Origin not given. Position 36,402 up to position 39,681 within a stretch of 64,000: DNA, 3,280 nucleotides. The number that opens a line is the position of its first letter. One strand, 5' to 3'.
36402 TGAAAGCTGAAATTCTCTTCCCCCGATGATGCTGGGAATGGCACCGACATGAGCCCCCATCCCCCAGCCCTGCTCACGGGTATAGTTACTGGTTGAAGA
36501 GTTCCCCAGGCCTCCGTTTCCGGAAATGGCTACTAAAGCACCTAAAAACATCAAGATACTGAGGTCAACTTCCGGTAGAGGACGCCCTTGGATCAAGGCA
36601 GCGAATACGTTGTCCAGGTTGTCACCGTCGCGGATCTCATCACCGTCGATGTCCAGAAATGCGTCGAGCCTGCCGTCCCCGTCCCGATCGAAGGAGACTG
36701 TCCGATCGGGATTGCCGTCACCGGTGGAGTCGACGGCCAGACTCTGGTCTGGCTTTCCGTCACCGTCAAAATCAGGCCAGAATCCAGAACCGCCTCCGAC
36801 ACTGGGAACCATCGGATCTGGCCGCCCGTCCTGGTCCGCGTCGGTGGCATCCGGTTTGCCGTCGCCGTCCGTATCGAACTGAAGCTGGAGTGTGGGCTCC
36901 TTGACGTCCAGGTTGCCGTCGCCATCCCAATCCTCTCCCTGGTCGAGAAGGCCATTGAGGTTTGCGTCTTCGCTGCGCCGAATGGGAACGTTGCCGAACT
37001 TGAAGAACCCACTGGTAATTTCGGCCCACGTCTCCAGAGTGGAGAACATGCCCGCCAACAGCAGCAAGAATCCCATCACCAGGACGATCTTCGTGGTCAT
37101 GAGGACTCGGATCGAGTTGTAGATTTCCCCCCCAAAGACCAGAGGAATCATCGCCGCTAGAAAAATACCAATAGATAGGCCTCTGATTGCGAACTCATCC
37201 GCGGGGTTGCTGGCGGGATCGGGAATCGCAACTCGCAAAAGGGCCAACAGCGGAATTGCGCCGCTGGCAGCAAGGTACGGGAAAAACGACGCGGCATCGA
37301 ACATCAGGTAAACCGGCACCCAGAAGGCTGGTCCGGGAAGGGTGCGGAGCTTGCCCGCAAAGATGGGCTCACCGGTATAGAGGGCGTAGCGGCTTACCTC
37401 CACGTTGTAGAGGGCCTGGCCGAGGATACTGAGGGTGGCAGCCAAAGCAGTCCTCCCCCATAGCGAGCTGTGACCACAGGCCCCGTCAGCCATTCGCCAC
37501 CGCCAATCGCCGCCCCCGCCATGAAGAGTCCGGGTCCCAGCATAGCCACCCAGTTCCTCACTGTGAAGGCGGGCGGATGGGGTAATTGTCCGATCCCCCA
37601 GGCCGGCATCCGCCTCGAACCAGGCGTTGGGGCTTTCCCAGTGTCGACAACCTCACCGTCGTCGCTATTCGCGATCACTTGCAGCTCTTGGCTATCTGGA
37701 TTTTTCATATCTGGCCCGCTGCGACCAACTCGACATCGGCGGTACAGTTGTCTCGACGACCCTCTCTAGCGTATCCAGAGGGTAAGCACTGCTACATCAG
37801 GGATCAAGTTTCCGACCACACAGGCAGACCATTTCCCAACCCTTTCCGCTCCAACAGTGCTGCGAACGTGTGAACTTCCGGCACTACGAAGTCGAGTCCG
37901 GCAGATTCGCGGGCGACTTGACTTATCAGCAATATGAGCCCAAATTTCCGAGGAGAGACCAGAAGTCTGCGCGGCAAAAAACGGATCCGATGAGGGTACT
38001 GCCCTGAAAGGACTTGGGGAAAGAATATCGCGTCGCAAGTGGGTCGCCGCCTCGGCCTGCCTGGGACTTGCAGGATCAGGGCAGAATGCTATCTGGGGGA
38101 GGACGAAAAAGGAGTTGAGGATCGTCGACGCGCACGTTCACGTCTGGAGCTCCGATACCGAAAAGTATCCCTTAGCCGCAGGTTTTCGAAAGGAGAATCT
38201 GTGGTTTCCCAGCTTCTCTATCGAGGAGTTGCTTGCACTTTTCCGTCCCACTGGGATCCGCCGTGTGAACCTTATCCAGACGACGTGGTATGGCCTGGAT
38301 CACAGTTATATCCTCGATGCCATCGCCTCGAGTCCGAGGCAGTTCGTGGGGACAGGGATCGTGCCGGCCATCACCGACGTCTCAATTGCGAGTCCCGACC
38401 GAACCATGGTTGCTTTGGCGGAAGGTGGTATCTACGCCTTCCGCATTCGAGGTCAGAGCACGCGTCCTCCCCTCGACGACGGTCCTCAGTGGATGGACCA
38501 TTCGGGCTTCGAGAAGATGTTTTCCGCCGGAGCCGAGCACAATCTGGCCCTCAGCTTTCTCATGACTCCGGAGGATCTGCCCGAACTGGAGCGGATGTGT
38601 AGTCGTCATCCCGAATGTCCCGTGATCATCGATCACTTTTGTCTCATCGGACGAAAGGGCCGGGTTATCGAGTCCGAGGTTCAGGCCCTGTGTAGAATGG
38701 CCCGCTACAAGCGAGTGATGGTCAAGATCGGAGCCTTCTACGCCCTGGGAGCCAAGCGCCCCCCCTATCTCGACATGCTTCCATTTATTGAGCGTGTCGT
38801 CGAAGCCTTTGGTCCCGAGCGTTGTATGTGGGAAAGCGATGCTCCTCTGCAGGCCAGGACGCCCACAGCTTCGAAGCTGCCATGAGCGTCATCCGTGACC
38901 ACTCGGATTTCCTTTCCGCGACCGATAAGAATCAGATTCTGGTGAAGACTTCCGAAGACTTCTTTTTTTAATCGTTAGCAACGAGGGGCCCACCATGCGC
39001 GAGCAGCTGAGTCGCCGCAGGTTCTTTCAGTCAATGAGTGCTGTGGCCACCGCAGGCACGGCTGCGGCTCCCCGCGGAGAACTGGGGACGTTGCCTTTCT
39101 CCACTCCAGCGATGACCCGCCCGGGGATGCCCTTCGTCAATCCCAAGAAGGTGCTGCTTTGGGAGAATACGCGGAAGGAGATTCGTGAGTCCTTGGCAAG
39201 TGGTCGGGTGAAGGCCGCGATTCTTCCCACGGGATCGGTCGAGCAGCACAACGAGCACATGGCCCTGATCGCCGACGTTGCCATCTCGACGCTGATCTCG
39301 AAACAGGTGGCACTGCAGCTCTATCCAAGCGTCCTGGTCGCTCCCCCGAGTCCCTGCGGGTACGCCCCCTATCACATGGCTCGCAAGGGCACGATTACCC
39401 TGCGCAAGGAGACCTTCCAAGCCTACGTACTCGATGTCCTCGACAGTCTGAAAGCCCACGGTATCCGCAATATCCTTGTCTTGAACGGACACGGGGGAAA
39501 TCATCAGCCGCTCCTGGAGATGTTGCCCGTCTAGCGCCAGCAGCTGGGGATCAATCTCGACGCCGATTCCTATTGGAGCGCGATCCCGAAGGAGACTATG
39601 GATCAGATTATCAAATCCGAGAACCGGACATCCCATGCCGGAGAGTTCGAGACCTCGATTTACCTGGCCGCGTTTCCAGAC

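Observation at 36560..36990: Nramp-like transporter carrying a ~120-aa loop of about eight Dx[DN]xDG motifs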

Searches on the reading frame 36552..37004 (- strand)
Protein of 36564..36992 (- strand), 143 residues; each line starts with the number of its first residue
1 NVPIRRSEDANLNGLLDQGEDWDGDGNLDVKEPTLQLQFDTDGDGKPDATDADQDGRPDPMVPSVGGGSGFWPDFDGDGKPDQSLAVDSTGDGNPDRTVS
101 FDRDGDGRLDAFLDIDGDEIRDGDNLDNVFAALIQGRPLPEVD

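Call 6: search_protein_families(library=pfam, proteins=[window:36564-36992:-], max_evalue=1)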
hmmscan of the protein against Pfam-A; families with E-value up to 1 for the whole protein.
seq(143 aa): 1 family
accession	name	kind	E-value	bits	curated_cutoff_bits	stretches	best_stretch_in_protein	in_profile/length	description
PF20615.3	DUF6802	-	0.015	15.7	27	1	49-107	33-88/102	Family of unknown function (DUF6802)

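Call 34: predict_structure(alignment_id=A2)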
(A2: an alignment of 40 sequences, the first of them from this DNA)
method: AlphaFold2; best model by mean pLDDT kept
length: 151 residues; sequences in the alignment: 40
mean_pLDDT: 76.1   pTM: 0.60
mean pLDDT of the five models: 76.1, 75.0, 72.1, 69.0, 68.1
residues with pLDDT >= 90: 34; 70-90: 65; 50-70: 47; < 50: 5
segments of 3 or more residues with pLDDT < 50: 1-3
pLDDT, mean of each block of 10 residues (from residue 1): 52 69 71 77 92 87 87 83 91 77 89 87 70 57 55 39
secondary structure, 60 per line:
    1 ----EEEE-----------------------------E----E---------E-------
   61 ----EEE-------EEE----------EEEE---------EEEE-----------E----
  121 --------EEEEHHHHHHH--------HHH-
elements in order: E5-8 E65-67 E75-77 E88-91 E101-104 E129-132 H133-139

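Call 36: search_solved_structures(query=A2, max_evalue=10, show_alignments=4)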
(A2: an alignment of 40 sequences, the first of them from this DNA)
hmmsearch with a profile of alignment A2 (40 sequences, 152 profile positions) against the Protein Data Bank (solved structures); distinct sequences matched with E-value up to 10: 1.
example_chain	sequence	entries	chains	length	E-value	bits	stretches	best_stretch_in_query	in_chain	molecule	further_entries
3vdz_A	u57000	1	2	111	0.26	14.4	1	106-144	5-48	Ubiquitin-40S ribosomal protein S27a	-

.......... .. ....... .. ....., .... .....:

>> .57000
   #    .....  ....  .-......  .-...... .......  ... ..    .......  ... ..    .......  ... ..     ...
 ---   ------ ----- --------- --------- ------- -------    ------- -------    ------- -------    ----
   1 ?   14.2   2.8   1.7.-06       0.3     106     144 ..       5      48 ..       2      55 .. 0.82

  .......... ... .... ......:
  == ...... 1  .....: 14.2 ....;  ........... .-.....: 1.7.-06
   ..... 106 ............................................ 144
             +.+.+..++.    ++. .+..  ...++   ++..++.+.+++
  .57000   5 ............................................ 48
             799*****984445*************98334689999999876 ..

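Call 37: fold_search(model_id=the predicted structure, library=pdb)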
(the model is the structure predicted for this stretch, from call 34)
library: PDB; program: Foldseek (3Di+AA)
matches with E <= 10: 3; with E <= 0.001: 0
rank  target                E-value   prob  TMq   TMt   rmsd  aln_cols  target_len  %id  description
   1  9beb_A                7.0e+00  0.02  0.10  0.19   8.6        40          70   12  Tungstate binding protein (Tungbindin) from Eubacterium limosum with eight Tungstates bound (released 2024-09-04)
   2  9bed_A                9.6e+00  0.02  0.10  0.18   8.6        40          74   12  Tungstate binding protein (Tungbindin) from Eubacterium limosum with eight molybdates bound (released 2024-09-04)
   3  2bdv                  9.6e+00  0.00  0.11  0.09  14.9        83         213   11  X-Ray Crystal Structure of Phage-related Protein BB2244 from Bordetella bronchiseptica. Northeast Structural Genomics Co (released 2005-11-01)

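Call 38: search_protein_families(library=pfam, alignment_id=A2, max_evalue=1)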
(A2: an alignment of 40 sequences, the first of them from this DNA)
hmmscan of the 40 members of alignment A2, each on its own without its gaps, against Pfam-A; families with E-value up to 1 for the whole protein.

A. member 1, seq(151 aa): 1 family
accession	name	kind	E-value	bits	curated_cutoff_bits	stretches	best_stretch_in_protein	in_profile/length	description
PF20615.3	DUF6802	-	0.051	14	27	1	53-111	33-88/102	Family of unknown function (DUF6802)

B. families by the number of members that match (of 40 scanned): 16 families
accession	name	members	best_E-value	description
PF20615.3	DUF6802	25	3.5e-06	Family of unknown function (DUF6802)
PF13517.12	FG-GAP_3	15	2.8e-07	FG-GAP-like repeat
PF01839.29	FG-GAP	14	3e-05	FG-GAP repeat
PF13202.12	EF-hand_5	10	6.2e-05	EF hand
PF23657.1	DUF7151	9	0.0081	Domain of unknown function (DUF7151)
PF13405.12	EF-hand_6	3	0.0058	EF-hand domain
PF00036.39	EF-hand_1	3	0.0067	EF hand domain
PF16743.10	PliI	2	0.1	Periplasmic lysozyme inhibitor of I-type lysozyme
PF21181.3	SsfX3_N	2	0.18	SsfX3, N-terminal domain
PF22807.2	TrAA12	2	0.74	TrAA12-like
PF10387.14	DUF2442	1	0.029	Protein of unknown function (DUF2442)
PF09912.14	DUF2141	1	0.089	Uncharacterized protein conserved in bacteria (DUF2141)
PF24107.1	DUF7382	1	0.099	Domain of unknown function (DUF7382)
PF05616.18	Neisseria_TspB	1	0.21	Neisseria meningitidis TspB protein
PF19926.4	DUF6389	1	0.24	Family of unknown function (DUF6389)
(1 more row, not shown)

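Call 65: search_protein_representatives(alignment_id=A2)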
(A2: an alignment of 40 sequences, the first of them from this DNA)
Query: 40 sequences, 152 profile positions. Proteins with E-value up to 0.001 (for the whole library): 357; up to 1e-10: 64; up to 1e-30: 7. The best 150 are listed.
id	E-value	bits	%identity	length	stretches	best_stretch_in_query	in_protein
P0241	2.0e-62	225.8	-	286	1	1-152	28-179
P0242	1.6e-58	213.1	-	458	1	1-152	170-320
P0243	2.7e-58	212.4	-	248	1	2-146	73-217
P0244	3.6e-49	182.7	-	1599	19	10-34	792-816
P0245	1.1e-35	138.9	-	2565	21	10-59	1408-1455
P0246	4.1e-35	137.1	-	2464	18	4-34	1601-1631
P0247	2.1e-33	131.5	-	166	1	1-99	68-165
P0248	2.6e-29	118.3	-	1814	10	12-125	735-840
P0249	9.4e-27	110.0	-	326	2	1-60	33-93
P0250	2.3e-25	105.5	-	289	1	1-152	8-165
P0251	4.1e-25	104.7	-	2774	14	11-36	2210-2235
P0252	1.5e-24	102.8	-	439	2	1-64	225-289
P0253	3.9e-24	101.5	-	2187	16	11-63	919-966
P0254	1.7e-21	92.9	-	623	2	1-64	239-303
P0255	2.5e-21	92.4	-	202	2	1-39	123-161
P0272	1.6e-16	76.8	-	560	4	13-133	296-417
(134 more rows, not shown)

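Call 67: search_protein_families(library=pfam, proteins=[P0244, P0245, P0248, P0272], max_evalue=0.01)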
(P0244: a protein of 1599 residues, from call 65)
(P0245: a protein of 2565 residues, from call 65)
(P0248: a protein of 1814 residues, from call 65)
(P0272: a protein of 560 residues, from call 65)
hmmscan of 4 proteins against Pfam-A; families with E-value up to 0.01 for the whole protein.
P0244 (1599 aa): 1 family
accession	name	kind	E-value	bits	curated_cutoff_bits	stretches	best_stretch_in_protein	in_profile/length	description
PF13229.12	Beta_helix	-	0.00024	21.2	25.9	1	1483-1555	23-90/158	Right handed beta helix region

P0245 (2565 aa): 1 family
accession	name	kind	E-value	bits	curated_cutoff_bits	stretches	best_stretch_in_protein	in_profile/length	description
PF13229.12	Beta_helix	-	4.4e-14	52.8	25.9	3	2027-2172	12-148/158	Right handed beta helix region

P0248 (1814 aa): 6 families
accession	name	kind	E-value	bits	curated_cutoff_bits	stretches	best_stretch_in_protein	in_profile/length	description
PF13517.12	FG-GAP_3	-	1.1e-13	52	26.9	1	700-758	1-60/61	FG-GAP-like repeat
PF15529.11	Ntox24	-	0.00011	22.8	24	0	471-514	14-57/91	Bacterial toxin 24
PF20615.3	DUF6802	-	0.00017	22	27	0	832-878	33-78/102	Family of unknown function (DUF6802)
PF03527.20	RHS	-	0.0026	18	27.9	0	693-704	10-21/38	RHS protein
PF07495.19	Y_Y_Y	-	0.0032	17.8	26.6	0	1058-1106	12-56/65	Y_Y_Y domain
PF19077.6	Big_13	-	0.0047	17.8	27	0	1359-1412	47-100/102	Bacterial Ig-like domain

P0272 (560 aa): 2 families
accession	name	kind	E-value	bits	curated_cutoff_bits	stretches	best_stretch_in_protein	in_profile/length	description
PF00630.25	Filamin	-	0.0001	23.5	26.9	0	259-323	18-84/93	Filamin/ABP280 repeat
PF17228.7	SGP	-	0.0041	18.3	26.7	0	72-113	18-52/93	Sulphur globule protein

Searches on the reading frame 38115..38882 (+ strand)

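Call 52: search_protein_families(library=pfam, proteins=[window:38115-38882:+], max_evalue=0.001)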
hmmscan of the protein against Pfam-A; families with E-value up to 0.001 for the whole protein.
window:38115-38882:+ (256 aa): 1 family
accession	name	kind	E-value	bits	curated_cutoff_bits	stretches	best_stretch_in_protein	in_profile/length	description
PF04909.20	Amidohydro_2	-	1.5e-28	100.8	26.4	1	4-249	1-253/289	Amidohydrolase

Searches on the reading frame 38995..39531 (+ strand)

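Call 52: search_protein_families(library=pfam, proteins=[window:38995-39531:+], max_evalue=0.001)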
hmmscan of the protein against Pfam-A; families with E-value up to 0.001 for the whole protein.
window:38995-39531:+ (179 aa): 1 family
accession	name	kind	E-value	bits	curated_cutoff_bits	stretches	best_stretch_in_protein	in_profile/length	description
PF02633.19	Creatininase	-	4.4e-34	118.4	31.3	1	59-175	4-118/238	Creatinine amidohydrolase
